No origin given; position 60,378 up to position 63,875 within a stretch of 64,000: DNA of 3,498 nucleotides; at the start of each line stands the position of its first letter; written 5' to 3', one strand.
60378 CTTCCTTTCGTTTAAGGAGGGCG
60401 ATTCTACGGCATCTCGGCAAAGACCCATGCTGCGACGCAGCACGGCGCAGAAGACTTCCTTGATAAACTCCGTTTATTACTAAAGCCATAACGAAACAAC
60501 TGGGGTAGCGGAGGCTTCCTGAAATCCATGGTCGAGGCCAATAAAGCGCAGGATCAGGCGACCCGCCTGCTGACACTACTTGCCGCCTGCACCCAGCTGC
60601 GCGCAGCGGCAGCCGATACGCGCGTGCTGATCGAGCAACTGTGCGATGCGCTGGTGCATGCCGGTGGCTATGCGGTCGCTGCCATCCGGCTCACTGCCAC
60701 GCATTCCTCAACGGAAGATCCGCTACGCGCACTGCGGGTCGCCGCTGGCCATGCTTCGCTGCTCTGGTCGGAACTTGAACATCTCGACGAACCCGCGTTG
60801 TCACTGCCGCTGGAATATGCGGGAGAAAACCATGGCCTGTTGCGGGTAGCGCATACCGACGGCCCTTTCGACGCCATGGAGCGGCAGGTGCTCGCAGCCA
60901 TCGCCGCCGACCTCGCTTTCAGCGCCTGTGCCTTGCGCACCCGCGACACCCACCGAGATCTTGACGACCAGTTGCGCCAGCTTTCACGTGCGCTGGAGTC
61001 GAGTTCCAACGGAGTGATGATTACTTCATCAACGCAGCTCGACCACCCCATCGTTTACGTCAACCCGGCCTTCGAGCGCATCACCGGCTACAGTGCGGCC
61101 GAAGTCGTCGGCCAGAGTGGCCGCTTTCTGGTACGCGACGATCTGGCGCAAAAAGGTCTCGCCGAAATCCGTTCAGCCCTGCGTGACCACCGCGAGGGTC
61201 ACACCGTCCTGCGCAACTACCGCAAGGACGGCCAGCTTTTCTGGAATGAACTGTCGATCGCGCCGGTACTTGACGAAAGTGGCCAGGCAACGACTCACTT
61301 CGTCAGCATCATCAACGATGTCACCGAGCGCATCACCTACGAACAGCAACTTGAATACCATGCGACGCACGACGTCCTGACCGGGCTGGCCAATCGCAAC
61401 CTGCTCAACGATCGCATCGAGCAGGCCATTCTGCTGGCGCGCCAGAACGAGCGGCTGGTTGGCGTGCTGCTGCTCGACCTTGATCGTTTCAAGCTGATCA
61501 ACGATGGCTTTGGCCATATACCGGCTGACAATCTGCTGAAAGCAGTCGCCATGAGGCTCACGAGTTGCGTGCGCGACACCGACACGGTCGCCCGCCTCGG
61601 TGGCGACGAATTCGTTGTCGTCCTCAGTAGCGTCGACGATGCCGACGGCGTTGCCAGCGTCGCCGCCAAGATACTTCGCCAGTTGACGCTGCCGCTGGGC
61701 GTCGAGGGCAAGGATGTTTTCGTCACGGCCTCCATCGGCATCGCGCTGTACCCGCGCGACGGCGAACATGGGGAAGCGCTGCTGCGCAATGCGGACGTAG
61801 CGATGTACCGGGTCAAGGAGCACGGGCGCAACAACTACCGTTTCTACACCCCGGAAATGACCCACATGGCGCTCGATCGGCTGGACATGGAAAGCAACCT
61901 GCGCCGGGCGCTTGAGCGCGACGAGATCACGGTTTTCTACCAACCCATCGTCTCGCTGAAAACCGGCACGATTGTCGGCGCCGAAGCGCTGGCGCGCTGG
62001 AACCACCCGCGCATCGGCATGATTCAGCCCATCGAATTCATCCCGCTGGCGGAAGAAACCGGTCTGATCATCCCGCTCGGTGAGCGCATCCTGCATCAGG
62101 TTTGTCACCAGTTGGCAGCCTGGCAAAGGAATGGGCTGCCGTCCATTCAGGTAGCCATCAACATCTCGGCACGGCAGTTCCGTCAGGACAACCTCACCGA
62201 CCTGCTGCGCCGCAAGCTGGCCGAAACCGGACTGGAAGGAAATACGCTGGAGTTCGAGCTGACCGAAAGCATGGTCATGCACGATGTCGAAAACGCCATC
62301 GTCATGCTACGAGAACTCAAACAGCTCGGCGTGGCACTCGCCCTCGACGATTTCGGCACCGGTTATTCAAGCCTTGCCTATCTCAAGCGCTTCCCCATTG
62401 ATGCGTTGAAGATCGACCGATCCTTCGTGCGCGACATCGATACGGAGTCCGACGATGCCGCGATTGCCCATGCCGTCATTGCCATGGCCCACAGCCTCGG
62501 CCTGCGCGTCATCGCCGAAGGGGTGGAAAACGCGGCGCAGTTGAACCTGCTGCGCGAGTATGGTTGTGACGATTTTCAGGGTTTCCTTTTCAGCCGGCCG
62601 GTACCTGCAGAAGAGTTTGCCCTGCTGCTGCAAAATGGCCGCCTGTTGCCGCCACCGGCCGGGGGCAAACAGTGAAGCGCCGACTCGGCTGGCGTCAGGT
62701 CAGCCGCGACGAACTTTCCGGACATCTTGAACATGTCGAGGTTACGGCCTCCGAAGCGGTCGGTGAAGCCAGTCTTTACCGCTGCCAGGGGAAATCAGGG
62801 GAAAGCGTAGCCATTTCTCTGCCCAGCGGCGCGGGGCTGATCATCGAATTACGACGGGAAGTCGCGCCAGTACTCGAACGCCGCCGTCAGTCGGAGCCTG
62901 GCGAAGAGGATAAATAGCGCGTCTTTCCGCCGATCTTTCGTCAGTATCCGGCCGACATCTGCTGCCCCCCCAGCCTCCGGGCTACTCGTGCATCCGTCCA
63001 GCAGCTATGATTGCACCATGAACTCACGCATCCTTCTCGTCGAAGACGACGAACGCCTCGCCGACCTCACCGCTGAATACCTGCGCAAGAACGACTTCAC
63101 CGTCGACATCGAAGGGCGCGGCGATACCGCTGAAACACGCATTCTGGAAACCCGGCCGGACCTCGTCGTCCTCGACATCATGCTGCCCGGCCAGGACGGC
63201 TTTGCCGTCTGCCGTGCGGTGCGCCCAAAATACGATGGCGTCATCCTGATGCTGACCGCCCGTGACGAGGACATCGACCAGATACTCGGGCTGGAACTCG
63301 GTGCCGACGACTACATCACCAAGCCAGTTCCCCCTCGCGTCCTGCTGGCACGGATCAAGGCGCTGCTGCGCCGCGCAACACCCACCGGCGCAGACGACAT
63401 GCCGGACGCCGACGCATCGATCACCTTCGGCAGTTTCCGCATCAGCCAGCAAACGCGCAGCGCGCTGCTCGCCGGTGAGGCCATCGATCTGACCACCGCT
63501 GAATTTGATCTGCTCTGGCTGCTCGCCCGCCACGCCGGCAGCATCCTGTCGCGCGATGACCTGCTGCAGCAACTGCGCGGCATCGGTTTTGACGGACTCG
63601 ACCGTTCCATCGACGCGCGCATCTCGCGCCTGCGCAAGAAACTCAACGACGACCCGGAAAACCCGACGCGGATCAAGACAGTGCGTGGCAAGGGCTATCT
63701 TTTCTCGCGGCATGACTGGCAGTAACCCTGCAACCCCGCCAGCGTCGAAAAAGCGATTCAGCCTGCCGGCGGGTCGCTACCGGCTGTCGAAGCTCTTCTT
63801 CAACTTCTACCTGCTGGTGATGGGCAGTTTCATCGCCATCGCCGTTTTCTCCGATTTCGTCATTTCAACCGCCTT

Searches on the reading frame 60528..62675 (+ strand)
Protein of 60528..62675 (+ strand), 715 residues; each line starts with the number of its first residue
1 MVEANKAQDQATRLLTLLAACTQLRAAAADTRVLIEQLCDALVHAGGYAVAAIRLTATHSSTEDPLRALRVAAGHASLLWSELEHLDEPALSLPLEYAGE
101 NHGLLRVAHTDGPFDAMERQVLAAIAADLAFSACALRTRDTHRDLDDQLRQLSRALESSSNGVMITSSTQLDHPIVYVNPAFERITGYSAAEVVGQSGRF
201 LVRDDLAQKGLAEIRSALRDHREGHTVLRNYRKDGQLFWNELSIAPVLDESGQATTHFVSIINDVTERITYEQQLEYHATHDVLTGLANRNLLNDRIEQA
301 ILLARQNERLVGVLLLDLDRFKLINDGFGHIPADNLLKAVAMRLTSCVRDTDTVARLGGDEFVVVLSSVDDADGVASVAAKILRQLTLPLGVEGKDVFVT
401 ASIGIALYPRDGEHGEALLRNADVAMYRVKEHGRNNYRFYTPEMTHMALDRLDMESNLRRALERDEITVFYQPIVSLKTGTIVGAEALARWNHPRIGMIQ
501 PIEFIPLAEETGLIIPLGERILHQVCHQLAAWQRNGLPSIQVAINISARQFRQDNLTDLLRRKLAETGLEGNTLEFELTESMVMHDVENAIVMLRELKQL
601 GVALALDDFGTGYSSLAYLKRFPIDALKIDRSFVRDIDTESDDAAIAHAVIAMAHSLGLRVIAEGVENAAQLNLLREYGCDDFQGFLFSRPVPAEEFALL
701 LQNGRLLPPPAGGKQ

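Call 92: search_protein_families(library=pfam, proteins=[window:60528-62675:+], max_evalue=0.00001)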
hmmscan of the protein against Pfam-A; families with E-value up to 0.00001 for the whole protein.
window:60528-62675:+ (715 aa): 7 families
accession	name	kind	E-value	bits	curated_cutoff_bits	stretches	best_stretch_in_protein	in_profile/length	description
PF00563.25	EAL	-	9.3e-79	264.6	31.3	1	457-691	3-236/236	EAL domain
PF00990.26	GGDEF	-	2.8e-49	167.4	23.8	1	279-436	1-161/161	Diguanylate cyclase, GGDEF domain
PF13426.13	PAS_9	-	9.6e-21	74.4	27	1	162-267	3-103/103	PAS domain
PF00989.32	PAS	-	3.2e-14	53.3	22.6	1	151-265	2-113/113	PAS fold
PF08447.18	PAS_3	-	1.4e-09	38.5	25.6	1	175-254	1-82/89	PAS fold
PF13188.13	PAS_8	-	4.7e-08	33.1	21.8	1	151-209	2-54/65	PAS domain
PF08448.16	PAS_4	-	5.5e-08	33.5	23.1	1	172-268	14-108/110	PAS fold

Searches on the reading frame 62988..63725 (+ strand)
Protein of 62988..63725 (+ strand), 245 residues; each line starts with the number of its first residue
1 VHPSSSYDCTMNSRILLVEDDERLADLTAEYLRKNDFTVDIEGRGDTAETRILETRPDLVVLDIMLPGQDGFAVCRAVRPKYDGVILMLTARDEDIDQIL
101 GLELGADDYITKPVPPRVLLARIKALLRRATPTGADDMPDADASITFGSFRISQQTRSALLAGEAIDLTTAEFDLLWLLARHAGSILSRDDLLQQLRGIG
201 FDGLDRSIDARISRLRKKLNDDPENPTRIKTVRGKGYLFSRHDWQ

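Call 92: search_protein_families(library=pfam, proteins=[window:62988-63725:+], max_evalue=0.00001)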
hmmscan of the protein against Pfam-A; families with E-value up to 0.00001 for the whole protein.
window:62988-63725:+ (245 aa): 2 families
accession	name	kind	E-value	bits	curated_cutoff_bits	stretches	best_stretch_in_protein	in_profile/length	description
PF00486.34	Trans_reg_C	-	4.6e-26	91.1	26.2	1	163-239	1-77/77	Transcriptional regulatory protein, C terminal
PF00072.30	Response_reg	-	3.5e-22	79.1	30.2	1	15-124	1-111/111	Response regulator receiver domain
